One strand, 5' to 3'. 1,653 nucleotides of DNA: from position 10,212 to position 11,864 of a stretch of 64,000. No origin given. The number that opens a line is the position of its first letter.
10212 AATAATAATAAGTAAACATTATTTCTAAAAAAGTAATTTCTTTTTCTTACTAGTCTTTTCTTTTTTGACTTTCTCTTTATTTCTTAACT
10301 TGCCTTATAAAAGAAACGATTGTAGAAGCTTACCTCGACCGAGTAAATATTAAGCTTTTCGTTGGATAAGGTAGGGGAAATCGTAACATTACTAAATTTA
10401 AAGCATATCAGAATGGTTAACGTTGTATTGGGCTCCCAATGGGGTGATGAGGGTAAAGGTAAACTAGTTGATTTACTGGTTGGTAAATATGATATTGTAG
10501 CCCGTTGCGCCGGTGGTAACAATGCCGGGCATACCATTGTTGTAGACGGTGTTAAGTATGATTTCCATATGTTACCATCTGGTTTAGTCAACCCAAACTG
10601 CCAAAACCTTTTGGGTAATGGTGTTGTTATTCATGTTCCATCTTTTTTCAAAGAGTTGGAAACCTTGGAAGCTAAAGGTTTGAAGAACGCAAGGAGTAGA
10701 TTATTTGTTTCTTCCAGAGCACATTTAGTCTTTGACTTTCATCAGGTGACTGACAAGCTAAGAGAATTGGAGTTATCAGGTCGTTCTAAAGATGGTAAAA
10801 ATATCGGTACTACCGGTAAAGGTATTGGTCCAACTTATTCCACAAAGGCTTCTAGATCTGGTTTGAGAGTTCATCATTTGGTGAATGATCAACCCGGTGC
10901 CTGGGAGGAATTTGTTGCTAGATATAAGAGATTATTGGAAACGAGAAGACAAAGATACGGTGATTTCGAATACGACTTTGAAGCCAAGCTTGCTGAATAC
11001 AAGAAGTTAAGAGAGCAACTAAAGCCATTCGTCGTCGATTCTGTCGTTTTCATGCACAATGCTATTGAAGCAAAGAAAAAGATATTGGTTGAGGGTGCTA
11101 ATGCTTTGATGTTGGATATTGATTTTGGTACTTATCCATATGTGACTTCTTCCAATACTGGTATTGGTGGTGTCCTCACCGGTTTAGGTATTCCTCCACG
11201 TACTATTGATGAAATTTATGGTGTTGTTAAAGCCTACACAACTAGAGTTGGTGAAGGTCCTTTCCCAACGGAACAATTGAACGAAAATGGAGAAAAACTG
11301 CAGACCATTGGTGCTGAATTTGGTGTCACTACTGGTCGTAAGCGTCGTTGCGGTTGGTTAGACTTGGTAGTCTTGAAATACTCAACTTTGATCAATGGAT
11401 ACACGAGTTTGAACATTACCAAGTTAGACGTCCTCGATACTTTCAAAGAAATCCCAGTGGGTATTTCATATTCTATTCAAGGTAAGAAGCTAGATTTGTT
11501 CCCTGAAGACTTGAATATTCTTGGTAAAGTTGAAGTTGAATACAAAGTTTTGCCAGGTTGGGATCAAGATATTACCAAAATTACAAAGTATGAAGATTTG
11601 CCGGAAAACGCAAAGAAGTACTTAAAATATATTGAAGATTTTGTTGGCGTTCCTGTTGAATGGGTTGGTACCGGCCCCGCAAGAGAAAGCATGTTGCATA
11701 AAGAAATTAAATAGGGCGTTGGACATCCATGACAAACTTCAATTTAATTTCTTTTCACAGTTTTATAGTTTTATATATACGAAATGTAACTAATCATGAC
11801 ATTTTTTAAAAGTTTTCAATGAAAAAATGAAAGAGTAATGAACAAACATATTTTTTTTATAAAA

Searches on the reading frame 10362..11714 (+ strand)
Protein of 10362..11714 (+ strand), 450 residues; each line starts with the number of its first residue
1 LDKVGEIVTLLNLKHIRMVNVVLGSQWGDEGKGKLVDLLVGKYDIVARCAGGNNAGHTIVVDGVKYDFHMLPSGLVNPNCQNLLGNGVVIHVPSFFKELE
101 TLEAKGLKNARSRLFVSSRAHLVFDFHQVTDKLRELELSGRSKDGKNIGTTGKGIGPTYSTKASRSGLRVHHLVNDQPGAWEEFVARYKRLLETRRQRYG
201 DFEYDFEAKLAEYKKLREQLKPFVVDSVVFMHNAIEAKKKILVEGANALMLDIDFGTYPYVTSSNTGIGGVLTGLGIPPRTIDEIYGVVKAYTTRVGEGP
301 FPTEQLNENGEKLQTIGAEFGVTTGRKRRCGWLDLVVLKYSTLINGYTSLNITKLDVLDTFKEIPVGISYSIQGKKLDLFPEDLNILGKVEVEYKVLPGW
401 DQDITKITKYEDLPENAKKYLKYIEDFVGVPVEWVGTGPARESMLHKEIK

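Call 5: search_protein_families(library=pfam, proteins=[window:10362-11714:+])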
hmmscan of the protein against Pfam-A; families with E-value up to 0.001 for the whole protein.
window:10362-11714:+ (450 aa): 1 family
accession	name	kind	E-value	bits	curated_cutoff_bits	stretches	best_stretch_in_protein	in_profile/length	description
PF00709.27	Adenylsucc_synt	-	2.9e-179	596.6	27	1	21-444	1-415/416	Adenylosuccinate synthetase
